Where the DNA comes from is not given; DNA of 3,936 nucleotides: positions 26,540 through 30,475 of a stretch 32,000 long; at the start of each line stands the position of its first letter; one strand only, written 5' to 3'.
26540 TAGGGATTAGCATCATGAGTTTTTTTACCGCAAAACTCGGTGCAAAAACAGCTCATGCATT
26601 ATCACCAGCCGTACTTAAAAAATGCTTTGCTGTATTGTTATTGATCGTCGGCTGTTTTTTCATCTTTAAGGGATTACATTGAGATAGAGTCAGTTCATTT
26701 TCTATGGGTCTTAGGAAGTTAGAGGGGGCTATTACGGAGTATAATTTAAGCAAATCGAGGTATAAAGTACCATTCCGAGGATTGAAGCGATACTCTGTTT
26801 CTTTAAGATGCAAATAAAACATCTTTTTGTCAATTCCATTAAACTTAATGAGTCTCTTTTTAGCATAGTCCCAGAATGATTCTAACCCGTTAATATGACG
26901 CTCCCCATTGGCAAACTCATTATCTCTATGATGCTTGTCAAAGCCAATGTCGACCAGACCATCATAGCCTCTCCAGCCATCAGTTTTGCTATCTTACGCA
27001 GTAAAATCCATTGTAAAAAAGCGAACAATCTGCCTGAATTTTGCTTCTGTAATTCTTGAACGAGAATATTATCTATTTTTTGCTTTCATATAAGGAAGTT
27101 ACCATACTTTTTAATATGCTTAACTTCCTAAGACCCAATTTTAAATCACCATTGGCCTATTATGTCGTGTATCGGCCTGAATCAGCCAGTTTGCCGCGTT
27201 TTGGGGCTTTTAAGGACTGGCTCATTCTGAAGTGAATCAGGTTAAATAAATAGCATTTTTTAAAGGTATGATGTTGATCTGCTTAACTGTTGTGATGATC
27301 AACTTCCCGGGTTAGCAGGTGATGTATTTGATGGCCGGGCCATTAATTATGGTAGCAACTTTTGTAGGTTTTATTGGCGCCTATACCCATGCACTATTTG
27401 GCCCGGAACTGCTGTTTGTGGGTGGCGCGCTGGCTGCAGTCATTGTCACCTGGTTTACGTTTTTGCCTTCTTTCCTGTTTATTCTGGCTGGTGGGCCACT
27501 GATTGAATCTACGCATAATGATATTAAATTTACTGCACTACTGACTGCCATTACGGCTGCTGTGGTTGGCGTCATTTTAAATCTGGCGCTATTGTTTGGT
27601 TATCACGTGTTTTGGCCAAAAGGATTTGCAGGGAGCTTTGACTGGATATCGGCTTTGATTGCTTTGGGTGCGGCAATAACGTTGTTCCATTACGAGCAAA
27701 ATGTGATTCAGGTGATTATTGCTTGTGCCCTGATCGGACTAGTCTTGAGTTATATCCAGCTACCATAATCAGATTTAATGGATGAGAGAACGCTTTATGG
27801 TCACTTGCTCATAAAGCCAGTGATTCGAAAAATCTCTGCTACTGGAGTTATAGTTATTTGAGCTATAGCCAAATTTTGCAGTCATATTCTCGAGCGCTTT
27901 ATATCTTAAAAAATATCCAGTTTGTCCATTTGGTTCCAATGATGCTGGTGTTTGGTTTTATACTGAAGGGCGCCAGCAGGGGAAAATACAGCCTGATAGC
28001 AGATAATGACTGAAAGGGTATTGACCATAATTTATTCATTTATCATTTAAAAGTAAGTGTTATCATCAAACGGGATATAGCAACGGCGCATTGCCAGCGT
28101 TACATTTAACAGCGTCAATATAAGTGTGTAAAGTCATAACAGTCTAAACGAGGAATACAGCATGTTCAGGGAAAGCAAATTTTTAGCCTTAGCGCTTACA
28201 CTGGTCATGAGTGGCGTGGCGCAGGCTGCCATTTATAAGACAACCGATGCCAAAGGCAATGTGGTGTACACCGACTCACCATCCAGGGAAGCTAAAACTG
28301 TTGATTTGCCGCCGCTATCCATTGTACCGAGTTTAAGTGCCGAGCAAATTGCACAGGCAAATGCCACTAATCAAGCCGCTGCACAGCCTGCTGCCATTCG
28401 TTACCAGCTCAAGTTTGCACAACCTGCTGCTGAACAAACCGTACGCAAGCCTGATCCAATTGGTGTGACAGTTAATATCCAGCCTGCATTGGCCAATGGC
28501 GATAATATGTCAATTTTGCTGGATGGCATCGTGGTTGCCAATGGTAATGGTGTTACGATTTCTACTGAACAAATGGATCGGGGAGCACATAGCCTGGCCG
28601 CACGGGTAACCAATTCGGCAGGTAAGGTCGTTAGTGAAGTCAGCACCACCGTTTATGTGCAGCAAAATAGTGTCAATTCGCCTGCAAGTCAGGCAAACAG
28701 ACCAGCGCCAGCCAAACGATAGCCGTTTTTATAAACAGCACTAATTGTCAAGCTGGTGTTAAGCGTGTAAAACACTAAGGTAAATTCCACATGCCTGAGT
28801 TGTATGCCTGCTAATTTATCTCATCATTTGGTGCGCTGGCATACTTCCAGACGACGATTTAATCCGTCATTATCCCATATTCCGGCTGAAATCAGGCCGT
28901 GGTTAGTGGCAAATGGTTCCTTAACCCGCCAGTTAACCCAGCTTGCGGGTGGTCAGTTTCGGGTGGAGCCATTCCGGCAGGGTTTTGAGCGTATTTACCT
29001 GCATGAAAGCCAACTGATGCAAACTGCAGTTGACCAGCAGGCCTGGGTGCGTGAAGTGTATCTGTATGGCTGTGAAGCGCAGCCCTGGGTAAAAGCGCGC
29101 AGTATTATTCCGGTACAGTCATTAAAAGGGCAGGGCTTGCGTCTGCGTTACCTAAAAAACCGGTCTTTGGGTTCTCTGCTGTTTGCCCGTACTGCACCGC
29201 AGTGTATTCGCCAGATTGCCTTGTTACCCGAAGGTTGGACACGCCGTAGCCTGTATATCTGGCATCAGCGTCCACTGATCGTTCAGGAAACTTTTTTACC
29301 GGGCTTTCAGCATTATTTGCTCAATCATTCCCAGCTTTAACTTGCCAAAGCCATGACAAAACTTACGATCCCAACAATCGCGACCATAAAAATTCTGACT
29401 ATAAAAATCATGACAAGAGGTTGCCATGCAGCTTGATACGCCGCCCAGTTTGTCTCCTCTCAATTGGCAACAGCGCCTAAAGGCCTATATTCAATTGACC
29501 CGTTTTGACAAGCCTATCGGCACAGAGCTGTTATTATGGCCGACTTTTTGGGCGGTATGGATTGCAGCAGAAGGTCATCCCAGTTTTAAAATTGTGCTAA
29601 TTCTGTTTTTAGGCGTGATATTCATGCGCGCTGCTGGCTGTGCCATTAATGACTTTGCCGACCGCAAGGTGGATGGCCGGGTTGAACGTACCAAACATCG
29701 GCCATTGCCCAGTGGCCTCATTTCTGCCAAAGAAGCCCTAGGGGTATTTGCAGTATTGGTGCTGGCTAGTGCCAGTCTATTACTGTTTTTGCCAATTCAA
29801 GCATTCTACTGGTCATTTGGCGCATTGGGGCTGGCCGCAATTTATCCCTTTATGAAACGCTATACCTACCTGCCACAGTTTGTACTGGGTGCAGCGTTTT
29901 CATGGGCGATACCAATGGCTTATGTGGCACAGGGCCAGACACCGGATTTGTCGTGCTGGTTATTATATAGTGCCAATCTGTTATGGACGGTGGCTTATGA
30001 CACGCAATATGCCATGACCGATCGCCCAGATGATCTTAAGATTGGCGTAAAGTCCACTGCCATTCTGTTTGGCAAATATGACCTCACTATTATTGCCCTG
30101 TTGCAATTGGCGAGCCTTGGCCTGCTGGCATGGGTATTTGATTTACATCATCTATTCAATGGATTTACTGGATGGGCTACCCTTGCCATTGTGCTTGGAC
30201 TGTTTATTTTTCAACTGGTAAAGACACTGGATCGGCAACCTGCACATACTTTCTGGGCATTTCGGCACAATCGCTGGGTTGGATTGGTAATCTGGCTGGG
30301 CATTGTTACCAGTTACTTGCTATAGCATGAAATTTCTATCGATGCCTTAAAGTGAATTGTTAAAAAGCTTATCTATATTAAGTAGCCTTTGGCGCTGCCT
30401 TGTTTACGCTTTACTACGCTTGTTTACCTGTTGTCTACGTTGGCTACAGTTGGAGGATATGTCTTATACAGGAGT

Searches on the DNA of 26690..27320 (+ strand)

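Call 30: search_dna_similar(query=window:26690-27320:+, collection=plasmids, mode=distant, max_rows=10)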
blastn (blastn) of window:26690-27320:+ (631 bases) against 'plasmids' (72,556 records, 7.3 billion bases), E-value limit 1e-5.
Records with a match: 31; places in all: 35; records where one place covers at least 80% of the query: 0.
Best place of each record, by identity: 95-99% 7; 60-80% 24.
By first word of the organism name: Acinetobacter 30; Nitrosomonas 1.
By predicted mobility (MOB-suite, as given by PLSDB): mobilizable 23; non-mobilizable 6; conjugative 2.
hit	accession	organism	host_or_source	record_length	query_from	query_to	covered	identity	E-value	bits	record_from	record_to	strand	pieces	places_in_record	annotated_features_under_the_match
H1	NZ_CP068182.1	Acinetobacter ursingii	-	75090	41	447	48%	74.3%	2e-33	226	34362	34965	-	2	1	none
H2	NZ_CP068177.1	Acinetobacter ursingii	-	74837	41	447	48%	74.3%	2e-33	226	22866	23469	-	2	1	none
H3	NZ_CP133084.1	Nitrosomonas sp. sh817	mixed culture,domestic water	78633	17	294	44%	66.8%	7e-13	83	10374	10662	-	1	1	none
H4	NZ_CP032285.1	Acinetobacter sp. WCHA55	Culture,Sewage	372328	105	293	30%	67.2%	1e-8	68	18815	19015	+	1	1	IS1595-like element ISAcra1 family transposase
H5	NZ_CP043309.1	Acinetobacter johnsonii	sewage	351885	105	293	30%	67.2%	1e-8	68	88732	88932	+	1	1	IS1595-like element ISAcra1 family transposase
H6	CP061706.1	Acinetobacter baumannii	paper pulp mill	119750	105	293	30%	67.2%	1e-8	68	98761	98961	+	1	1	IS1595-like element ISAcra1 family transposase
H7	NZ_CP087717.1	Acinetobacter pittii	Homo sapiens,pure culture,hydrothorax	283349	105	293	30%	67.2%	1e-8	68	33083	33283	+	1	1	IS1595-like element ISAcra1 family transposase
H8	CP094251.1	Acinetobacter variabilis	mixed culture,fecal of pig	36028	105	293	30%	67.2%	1e-8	68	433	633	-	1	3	none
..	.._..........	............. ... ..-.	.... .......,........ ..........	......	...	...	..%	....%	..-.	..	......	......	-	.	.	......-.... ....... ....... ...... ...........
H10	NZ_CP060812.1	Acinetobacter variabilis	-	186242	105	293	30%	67.2%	1e-8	68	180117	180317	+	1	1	IS1595-like element ISAcra1 family transposase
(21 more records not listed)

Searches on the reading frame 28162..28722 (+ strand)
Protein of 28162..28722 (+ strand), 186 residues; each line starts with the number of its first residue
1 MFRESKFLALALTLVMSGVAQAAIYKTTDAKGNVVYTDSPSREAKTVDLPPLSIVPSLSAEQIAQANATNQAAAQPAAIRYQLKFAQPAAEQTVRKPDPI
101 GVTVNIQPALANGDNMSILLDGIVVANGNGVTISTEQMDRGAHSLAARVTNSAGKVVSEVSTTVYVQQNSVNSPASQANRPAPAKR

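Call 7: search_protein_families(library=pfam, proteins=[window:28162-28722:+])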
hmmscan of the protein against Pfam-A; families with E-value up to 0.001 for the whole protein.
window:28162-28722:+ (186 aa): 1 family
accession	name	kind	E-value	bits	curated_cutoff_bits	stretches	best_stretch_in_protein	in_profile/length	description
PF13511.11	DUF4124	-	8.2e-09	36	22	1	11-66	1-43/56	Domain of unknown function (DUF4124)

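Call 25: find_encoding_contigs(protein=window:28162-28722:+, flank=10000, max_places=10)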
Protein window:28162-28722:+ (186 aa): no gene with exactly this product is on record in the collection.

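Call 41: find_homologous_proteins(query=window:28162-28722:+, max_evalue=1e-10)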
Query window:28162-28722:+ (186 aa): 20 proteins with E <= 1e-10 among 480 candidates.
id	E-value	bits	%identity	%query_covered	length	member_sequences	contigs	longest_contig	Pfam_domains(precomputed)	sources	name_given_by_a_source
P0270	7.0e-104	363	95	100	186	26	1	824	PF13511.12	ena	-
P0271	1.2e-94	333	88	99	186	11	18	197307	PF13511.12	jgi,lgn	jgi:hypothetical protein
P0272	2.3e-88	312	84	97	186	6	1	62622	PF13511.12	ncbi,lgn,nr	ncbi:MAG: DUF4124 domain-containing protein [Moraxellaceae bacterium]|nr:MAG: DUF4124 domain-contain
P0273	1.1e-82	294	77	99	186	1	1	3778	PF13511.12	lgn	-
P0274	2.8e-81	289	73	100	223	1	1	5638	PF13511.12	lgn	-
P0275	1.4e-80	287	75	100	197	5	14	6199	PF13511.12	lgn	-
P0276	5.2e-70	253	67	100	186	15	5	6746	PF13511.12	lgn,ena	-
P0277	1.0e-68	248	68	97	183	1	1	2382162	PF13511.12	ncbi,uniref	ncbi:DUF4124 domain-containing protein [Alkanindiges sp. WGS2144]|uniref:DUF4124 domain-containing p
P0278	6.9e-65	236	65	100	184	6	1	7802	PF13511.12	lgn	-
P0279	1.0e-64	235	67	94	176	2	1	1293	PF13511.12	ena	-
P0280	1.2e-64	235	63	100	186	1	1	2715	PF13511.12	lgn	-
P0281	2.4e-64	234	64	100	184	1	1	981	PF13511.12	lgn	-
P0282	2.6e-63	231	63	100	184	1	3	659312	PF17957.8,PF13511.12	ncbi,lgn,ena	-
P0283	4.5e-63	230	60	100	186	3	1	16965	PF13511.12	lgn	-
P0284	5.3e-63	230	59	100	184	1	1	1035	PF13511.12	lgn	-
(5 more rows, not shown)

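Call 42: find_encoding_contigs(protein=P0282, flank=10000, max_places=6)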
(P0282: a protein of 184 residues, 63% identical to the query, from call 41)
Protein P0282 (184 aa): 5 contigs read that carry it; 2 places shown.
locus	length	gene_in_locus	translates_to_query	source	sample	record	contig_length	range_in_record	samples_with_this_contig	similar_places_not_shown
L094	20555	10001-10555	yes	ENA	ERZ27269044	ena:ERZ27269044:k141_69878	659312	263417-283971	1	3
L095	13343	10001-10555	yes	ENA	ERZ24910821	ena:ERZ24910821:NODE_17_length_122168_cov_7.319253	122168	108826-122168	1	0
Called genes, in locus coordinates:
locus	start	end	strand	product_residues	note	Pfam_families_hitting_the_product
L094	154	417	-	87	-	PF02583:Trns_repr_metal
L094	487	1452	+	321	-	PF01545:Cation_efflux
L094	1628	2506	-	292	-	PF05275:CopB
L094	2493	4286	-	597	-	PF07732:Cu-oxidase_3, PF00394:Cu-oxidase, PF07731:Cu-oxidase_2, PF07732:Cu-oxidase_3 (weak)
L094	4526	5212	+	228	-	PF00072:Response_reg, PF00486:Trans_reg_C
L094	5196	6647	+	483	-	PF21085:CusS, PF00672:HAMP (weak), PF00512:HisKA, PF02518:HATPase_c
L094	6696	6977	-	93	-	-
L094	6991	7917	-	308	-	PF05425:CopD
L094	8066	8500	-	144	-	PF04234:CopC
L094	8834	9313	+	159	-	PF03713:DUF305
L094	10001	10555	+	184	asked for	PF13511:DUF4124, PF17957:Big_7 (weak)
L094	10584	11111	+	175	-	PF04345:Chor_lyase, PF01947:Rv2949c-like (weak)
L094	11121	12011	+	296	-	PF01040:UbiA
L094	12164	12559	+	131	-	-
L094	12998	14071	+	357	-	PF01738:DLH (faint), PF20434:BD-FAE (faint), PF03583:LIP (faint), PF12146:Hydrolase_4 (faint), PF00326:Peptidase_S9 (weak)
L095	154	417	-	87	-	PF02583:Trns_repr_metal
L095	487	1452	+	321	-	PF01545:Cation_efflux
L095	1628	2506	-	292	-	PF05275:CopB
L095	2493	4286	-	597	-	PF07732:Cu-oxidase_3, PF00394:Cu-oxidase, PF07731:Cu-oxidase_2, PF07732:Cu-oxidase_3 (weak)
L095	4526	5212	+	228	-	PF00072:Response_reg, PF00486:Trans_reg_C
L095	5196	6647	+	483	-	PF21085:CusS, PF00672:HAMP (weak), PF00512:HisKA, PF02518:HATPase_c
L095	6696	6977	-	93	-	-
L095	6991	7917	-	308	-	PF05425:CopD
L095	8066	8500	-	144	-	PF04234:CopC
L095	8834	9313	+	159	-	PF03713:DUF305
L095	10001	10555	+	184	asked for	PF13511:DUF4124, PF17957:Big_7 (weak)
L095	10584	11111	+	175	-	PF04345:Chor_lyase, PF01947:Rv2949c-like (weak)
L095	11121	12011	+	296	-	PF01040:UbiA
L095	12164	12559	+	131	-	-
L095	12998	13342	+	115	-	?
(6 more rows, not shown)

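Call 43: find_encoding_contigs(protein=P0271, flank=10000, max_places=10)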
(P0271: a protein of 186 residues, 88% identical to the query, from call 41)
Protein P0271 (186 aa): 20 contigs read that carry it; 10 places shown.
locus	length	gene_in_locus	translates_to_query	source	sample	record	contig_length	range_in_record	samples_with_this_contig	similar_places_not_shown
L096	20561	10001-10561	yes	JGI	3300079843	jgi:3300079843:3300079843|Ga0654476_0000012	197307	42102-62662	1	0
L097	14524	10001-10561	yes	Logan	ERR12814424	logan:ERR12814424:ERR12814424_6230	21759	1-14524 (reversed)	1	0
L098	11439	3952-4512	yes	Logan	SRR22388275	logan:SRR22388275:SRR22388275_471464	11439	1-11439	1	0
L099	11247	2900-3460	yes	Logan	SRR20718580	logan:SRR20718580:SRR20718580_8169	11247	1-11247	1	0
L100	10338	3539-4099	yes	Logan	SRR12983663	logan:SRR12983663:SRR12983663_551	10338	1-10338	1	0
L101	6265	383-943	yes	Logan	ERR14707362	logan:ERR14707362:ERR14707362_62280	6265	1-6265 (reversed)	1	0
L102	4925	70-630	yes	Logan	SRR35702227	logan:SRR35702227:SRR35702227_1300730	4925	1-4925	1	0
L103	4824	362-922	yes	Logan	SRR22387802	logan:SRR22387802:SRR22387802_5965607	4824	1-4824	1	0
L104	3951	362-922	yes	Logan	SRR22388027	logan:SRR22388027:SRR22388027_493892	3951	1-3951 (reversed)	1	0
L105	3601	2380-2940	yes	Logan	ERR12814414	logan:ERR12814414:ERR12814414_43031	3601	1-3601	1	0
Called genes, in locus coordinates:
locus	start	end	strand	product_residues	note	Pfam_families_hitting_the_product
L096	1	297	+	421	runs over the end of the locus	-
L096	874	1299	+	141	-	-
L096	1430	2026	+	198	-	PF04940:BLUF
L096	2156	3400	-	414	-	PF03435:Sacchrp_dh_NADP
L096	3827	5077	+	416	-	PF00724:Oxidored_FMN, PF00977:His_biosynth (weak)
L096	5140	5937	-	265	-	PF01965:DJ-1_PfpI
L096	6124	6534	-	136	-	PF00376:MerR, PF13411:MerR_1, PF09278:MerR-DNA-bind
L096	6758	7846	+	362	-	PF12625:Arabinose_bd, PF12833:HTH_18, PF00165:HTH_AraC (weak)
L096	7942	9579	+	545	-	-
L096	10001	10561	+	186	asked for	PF13511:DUF4124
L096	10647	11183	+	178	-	PF04345:Chor_lyase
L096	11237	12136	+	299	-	PF01040:UbiA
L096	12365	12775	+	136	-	-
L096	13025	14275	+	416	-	PF03583:LIP (faint), PF12146:Hydrolase_4 (faint), PF00326:Peptidase_S9 (faint)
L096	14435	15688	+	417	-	PF00464:SHMT, PF00155:Aminotran_1_2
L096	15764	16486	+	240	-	PF03473:MOSC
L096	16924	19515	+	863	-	PF02861:Clp_N, PF23569:NBD_SMAX1, PF00004:AAA, PF17871:AAA_lid_9, PF00004:AAA, PF07724:AAA_2, PF07728:AAA_5, PF10431:ClpB_D2-small, +7 more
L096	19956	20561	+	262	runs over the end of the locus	-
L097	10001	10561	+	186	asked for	PF13511:DUF4124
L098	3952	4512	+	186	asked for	PF13511:DUF4124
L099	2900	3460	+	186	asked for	PF13511:DUF4124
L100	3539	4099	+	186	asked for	PF13511:DUF4124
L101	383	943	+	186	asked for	PF13511:DUF4124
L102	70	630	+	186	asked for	PF13511:DUF4124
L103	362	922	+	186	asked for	PF13511:DUF4124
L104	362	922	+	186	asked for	PF13511:DUF4124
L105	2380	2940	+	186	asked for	PF13511:DUF4124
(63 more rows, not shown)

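Call 45: find_encoding_contigs(protein=P0277, flank=10000, max_places=4)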
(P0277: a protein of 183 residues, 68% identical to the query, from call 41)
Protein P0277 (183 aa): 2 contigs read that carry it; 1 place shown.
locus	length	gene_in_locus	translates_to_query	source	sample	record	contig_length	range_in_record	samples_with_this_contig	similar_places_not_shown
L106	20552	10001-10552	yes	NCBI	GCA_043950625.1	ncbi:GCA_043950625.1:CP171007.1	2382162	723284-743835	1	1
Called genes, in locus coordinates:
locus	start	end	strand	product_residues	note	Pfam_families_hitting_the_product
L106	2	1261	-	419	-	PF01471:PG_binding_1, PF03734:YkuD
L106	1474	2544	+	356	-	PF01208:URO-D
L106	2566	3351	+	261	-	PF05675:DUF817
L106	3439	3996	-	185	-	PF01227:GTP_cyclohydroI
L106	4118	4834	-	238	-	PF01713:Smr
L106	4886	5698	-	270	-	PF00218:IGPS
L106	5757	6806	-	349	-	PF02885:Glycos_trans_3N, PF00591:Glycos_transf_3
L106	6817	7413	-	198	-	PF00117:GATase, PF07722:Peptidase_C26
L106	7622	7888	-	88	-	PF01258:zf-dskA_traR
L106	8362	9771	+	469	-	PF03951:Gln-synt_N, PF00120:Gln-synt_C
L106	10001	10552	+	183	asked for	PF13511:DUF4124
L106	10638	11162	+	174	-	PF04345:Chor_lyase, PF01947:Rv2949c-like (weak)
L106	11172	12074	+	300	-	PF01040:UbiA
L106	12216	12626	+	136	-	-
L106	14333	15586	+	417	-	PF00464:SHMT, PF00155:Aminotran_1_2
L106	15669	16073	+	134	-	PF14760:Rnk_N, PF01272:GreA_GreB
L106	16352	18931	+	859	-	PF02861:Clp_N, PF23569:NBD_SMAX1, PF00004:AAA, PF17871:AAA_lid_9, PF00004:AAA, PF07724:AAA_2, PF07728:AAA_5, PF10431:ClpB_D2-small, +6 more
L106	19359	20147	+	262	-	-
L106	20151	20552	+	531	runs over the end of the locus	PF03321:GH3, PF23571:GH3_M, PF23572:GH3_C (weak)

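Call 46: find_encoding_contigs(protein=P0272, flank=10000, max_places=6)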
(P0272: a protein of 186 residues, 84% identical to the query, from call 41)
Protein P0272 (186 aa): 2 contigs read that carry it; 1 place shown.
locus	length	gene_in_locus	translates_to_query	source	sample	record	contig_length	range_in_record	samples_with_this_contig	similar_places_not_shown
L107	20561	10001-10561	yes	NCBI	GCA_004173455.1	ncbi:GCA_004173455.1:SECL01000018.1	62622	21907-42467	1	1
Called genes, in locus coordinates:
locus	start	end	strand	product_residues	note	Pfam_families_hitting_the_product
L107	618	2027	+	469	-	PF03951:Gln-synt_N, PF00120:Gln-synt_C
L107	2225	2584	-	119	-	PF02656:DUF202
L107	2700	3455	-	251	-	PF01965:DJ-1_PfpI, PF17124:ThiJ_like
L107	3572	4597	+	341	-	PF12625:Arabinose_bd, PF12833:HTH_18, PF00165:HTH_AraC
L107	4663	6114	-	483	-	PF02321:OEP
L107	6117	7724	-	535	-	PF00083:Sugar_tr, PF07690:MFS_1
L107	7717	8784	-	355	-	PF25917:BSH_RND, PF25973:BSH_CzcB (faint), PF25984:BSH_YknX, PF25885:HH_EMRA, PF25893:HH_CzcB, PF25954:Beta-barrel_RND_2 (weak), PF25963:Beta-barrel_AAEA (weak)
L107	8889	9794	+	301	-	PF00126:HTH_1, PF03466:LysR_substrate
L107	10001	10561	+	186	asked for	PF13511:DUF4124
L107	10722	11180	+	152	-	PF04345:Chor_lyase, PF01947:Rv2949c-like (faint)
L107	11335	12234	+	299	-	PF01040:UbiA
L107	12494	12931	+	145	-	-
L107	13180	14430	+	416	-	PF01738:DLH (faint), PF20434:BD-FAE (faint), PF03583:LIP (faint), PF00326:Peptidase_S9 (faint), PF12146:Hydrolase_4 (faint)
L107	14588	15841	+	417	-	PF00464:SHMT, PF00155:Aminotran_1_2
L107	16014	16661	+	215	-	PF03473:MOSC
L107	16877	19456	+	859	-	PF02861:Clp_N, PF23569:NBD_SMAX1, PF00004:AAA, PF17871:AAA_lid_9, PF00004:AAA, PF07724:AAA_2, PF07728:AAA_5, PF10431:ClpB_D2-small, +7 more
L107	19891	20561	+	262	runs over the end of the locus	-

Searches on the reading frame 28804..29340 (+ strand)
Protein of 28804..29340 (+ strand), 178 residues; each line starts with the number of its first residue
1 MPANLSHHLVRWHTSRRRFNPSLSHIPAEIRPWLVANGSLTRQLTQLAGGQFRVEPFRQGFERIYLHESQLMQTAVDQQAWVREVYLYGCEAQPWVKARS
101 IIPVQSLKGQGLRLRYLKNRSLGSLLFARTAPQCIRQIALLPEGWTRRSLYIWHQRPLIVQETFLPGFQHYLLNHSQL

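Call 8: search_protein_families(library=pfam, proteins=[window:28804-29340:+])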
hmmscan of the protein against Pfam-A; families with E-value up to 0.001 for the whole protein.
window:28804-29340:+ (178 aa): 2 families
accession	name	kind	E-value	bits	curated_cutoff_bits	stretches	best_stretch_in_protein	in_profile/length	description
PF04345.18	Chor_lyase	-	3.8e-26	92.2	23.6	1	23-165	13-158/168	Chorismate lyase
PF01947.21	Rv2949c-like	-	1.9e-05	25.1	22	1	34-126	1-88/149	Chorismate pyruvate-lyase Rv2949c-like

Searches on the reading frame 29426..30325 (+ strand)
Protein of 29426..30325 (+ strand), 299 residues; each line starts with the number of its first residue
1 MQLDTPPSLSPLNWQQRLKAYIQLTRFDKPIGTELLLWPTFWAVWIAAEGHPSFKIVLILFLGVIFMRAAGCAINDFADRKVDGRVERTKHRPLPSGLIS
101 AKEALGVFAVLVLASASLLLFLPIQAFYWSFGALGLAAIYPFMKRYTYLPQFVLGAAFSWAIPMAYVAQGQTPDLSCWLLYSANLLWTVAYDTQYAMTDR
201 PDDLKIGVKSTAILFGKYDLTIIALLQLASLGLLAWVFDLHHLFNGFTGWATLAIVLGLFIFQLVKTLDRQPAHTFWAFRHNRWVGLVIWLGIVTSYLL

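Call 8: search_protein_families(library=pfam, proteins=[window:29426-30325:+])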
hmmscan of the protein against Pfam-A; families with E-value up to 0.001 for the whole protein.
window:29426-30325:+ (299 aa): 1 family
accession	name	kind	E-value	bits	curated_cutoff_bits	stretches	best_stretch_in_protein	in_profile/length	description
PF01040.23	UbiA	-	6.6e-63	212.7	34.2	1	36-280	1-247/250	UbiA prenyltransferase family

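Call 26: find_encoding_contigs(protein=window:29426-30325:+, flank=10000, max_places=10)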
Protein window:29426-30325:+ (299 aa): no gene with exactly this product is on record in the collection.
